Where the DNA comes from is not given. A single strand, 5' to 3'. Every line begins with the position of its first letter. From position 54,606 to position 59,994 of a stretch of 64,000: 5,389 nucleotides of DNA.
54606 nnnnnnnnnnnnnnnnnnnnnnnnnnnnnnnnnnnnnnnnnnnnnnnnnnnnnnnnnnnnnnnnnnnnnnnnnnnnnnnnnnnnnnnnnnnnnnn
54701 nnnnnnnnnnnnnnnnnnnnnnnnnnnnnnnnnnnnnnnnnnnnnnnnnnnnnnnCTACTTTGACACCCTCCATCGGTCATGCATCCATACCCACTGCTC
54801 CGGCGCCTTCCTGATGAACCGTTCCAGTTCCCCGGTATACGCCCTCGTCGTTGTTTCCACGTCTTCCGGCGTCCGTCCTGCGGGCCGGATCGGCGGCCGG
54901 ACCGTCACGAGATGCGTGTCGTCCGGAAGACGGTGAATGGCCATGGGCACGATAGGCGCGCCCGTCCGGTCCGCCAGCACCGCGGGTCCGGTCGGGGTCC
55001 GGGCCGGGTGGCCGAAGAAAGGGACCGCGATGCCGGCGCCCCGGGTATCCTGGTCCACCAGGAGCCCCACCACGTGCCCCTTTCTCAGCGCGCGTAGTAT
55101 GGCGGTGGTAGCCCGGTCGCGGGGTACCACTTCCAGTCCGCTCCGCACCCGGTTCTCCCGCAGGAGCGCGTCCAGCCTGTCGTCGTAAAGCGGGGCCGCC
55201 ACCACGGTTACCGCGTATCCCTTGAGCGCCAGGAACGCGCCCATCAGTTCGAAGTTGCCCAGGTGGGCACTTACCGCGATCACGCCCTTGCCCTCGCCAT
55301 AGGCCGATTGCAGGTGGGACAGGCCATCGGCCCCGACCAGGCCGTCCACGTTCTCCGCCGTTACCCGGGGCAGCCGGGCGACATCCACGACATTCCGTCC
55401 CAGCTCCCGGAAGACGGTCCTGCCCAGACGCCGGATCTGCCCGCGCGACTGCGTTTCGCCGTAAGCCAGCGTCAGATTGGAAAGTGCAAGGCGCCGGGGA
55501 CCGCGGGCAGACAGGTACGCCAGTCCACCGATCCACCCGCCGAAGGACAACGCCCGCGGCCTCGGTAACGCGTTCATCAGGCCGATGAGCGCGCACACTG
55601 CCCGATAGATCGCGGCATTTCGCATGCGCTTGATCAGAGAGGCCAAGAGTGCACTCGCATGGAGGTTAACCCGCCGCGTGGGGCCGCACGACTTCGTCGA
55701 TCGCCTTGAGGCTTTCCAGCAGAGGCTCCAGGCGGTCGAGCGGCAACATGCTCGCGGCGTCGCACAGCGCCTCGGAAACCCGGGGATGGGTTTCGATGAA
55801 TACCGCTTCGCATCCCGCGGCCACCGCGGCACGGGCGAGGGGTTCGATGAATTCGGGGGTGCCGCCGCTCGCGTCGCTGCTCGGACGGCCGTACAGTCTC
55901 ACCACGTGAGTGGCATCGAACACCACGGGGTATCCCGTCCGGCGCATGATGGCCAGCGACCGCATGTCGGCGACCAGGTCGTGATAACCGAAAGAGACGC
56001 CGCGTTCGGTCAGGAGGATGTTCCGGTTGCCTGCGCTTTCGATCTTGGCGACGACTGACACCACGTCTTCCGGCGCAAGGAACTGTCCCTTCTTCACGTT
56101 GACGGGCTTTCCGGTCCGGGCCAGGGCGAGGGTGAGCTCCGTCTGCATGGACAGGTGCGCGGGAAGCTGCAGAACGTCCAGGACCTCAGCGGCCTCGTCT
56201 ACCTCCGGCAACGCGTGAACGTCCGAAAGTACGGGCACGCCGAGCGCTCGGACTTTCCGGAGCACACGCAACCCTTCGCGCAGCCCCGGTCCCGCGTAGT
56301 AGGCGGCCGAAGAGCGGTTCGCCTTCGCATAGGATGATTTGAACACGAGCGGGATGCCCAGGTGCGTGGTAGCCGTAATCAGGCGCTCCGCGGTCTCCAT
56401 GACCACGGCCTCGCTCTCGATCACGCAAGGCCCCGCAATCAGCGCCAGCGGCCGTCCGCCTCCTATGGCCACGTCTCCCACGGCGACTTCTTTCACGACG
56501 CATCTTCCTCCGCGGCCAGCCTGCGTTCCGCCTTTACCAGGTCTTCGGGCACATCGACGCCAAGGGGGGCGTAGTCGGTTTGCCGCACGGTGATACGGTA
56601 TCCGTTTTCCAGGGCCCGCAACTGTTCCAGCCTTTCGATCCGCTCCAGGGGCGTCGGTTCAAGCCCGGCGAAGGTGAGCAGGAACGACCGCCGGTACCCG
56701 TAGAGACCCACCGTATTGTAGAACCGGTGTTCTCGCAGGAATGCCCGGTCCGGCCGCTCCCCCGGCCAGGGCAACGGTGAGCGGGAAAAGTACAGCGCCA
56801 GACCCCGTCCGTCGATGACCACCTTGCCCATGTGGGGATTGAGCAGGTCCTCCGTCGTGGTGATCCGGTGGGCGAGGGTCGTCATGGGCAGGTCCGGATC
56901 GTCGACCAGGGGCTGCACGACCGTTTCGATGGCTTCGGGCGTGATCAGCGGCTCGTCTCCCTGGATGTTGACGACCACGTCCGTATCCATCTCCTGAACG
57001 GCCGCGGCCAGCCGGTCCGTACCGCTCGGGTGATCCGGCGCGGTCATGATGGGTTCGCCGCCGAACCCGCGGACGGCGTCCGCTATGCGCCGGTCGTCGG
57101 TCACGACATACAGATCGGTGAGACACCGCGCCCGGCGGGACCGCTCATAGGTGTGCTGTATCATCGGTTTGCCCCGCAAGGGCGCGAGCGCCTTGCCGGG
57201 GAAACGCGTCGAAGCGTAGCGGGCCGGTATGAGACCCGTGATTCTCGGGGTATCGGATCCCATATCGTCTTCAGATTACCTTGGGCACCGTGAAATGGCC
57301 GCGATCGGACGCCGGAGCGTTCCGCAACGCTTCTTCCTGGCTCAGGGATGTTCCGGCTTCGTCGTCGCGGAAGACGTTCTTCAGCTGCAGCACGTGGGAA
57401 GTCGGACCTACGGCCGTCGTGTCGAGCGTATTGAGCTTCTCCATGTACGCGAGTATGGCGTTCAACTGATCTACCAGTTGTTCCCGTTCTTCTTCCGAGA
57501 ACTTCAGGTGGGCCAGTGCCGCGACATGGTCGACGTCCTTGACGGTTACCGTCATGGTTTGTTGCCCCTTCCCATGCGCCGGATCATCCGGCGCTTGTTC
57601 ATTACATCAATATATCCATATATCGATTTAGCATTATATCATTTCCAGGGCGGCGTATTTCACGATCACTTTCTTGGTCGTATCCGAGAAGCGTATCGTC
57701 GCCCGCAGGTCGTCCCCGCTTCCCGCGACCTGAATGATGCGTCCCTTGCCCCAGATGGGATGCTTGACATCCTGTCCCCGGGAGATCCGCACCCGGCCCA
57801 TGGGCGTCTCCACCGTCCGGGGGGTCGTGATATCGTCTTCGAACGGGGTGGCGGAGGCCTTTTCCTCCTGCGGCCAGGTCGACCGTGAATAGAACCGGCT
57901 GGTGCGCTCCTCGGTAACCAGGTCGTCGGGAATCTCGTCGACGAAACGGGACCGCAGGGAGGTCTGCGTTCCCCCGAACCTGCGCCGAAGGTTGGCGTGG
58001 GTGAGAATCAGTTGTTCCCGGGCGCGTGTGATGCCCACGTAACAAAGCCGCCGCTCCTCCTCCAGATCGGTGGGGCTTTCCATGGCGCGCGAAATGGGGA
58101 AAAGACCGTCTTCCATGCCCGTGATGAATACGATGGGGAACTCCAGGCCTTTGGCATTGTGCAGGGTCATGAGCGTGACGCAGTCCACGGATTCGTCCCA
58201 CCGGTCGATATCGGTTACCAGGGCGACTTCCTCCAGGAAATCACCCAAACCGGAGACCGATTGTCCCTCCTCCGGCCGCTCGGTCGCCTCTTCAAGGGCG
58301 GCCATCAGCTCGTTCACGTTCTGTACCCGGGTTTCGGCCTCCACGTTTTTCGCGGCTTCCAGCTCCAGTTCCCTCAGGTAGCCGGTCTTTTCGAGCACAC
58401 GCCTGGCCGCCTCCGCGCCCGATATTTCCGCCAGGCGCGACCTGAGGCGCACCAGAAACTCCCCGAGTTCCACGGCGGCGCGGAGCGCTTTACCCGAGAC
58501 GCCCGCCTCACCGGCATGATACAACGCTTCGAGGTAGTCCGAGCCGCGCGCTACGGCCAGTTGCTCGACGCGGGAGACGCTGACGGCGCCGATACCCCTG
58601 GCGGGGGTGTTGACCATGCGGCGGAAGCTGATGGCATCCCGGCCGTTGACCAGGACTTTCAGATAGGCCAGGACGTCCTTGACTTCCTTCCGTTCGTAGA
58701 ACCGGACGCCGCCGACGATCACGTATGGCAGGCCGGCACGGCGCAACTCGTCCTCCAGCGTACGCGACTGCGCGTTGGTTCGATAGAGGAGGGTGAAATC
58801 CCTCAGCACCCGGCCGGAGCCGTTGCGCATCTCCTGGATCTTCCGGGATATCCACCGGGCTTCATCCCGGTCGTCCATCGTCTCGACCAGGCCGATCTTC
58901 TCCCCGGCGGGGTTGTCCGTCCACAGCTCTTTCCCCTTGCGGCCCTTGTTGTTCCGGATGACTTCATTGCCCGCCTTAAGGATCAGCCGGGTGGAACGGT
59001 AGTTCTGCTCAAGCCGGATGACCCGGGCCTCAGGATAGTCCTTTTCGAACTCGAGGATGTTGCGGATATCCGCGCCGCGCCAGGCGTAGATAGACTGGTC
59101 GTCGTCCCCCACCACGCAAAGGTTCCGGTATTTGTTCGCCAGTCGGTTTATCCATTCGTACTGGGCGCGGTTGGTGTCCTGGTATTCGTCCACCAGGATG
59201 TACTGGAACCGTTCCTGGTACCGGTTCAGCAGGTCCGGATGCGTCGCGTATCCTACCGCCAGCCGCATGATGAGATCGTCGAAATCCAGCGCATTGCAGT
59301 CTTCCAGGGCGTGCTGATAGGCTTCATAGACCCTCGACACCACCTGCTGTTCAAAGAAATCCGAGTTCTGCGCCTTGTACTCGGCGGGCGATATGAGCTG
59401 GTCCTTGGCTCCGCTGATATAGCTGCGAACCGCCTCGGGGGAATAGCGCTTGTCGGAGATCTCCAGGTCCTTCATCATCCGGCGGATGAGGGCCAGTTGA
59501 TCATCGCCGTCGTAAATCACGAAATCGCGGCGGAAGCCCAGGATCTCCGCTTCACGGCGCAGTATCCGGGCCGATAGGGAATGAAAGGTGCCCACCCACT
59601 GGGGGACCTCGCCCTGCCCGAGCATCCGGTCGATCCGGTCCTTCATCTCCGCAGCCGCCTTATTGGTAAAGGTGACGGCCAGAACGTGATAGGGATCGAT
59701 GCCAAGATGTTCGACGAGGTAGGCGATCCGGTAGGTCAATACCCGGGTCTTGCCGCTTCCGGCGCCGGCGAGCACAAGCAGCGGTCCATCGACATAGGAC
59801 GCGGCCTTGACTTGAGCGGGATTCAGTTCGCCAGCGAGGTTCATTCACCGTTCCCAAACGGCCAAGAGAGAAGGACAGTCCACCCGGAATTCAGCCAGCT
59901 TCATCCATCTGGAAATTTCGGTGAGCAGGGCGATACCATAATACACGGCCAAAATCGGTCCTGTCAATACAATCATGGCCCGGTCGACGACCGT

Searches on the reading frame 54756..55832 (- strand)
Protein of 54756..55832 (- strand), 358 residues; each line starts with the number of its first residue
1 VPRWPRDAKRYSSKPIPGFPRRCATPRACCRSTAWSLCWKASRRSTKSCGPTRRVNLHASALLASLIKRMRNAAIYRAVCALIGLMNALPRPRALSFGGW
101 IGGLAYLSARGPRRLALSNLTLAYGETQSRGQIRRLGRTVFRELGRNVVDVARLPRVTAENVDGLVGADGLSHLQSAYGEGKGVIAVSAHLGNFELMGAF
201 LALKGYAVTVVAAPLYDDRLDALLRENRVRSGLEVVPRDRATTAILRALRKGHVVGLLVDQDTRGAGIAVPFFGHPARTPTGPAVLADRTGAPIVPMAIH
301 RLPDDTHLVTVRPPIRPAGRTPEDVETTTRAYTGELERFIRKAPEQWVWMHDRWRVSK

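Call 74: search_protein_families(library=pfam, proteins=[window:54756-55832:-], max_evalue=0.001)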
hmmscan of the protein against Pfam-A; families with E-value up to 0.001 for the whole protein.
window:54756-55832:- (358 aa): 1 family
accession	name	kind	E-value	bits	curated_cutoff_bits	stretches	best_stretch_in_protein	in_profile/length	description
PF03279.18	Lip_A_acyltrans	-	8.1e-51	173.4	22.3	1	75-355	15-294/295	Bacterial lipid A biosynthesis acyltransferase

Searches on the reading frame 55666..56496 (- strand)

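Call 74: search_protein_families(library=pfam, proteins=[window:55666-56496:-], max_evalue=0.001)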
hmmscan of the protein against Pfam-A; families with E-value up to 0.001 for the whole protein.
window:55666-56496:- (276 aa): 1 family
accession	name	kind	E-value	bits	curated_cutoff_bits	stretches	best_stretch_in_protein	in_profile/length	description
PF00793.26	DAHP_synth_1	-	3.9e-58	196.9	25.5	1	8-268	9-266/270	DAHP synthetase I family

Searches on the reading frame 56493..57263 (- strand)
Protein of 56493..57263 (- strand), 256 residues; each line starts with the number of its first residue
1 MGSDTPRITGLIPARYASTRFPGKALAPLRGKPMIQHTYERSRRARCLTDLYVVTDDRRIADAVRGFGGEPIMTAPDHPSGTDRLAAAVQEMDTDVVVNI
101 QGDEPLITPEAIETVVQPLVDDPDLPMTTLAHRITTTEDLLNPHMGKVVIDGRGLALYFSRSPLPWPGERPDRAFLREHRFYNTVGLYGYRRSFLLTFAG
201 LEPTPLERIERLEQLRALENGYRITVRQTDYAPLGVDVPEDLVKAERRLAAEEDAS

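Call 74: search_protein_families(library=pfam, proteins=[window:56493-57263:-], max_evalue=0.001)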
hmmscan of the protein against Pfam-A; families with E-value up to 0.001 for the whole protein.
window:56493-57263:- (256 aa): 2 families
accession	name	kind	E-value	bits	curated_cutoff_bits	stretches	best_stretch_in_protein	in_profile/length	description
PF02348.25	CTP_transf_3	-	3.4e-51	174.6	22.6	1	10-224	2-217/217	Cytidylyltransferase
PF12804.13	NTP_transf_3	-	6.6e-13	49.6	27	1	19-121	10-113/160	MobA-like NTP transferase domain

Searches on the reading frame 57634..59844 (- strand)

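Call 74: search_protein_families(library=pfam, proteins=[window:57634-59844:-], max_evalue=0.001)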
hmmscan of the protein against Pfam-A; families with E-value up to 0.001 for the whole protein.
window:57634-59844:- (736 aa): 7 families
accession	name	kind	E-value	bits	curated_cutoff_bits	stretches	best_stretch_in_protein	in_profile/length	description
PF00580.27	UvrD-helicase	-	1.3e-90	304.3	23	1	7-271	1-271/271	UvrD/REP helicase N-terminal domain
PF13361.12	UvrD_C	-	1.1e-75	255.8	25.6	1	276-616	1-347/350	UvrD-like helicase C-terminal domain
PF13245.12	AAA_19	-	3.2e-21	76.4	25.1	1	19-254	11-132/134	AAA domain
PF13538.12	UvrD_C_2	-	2.2e-10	40.7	27.4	1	557-614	3-51/52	UvrD-like helicase C-terminal domain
PF13604.12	AAA_30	-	8.6e-07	29.3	27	0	7-71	2-66/191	AAA domain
PF21196.3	PcrA_UvrD_tudor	-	2.7e-06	27.6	23.9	1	690-731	2-44/48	PcrA/UvrD tudor domain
PF01443.25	Viral_helicase1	-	3.8e-05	24.1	21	0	558-614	179-226/228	Viral superfamily 1 RNA helicase core domain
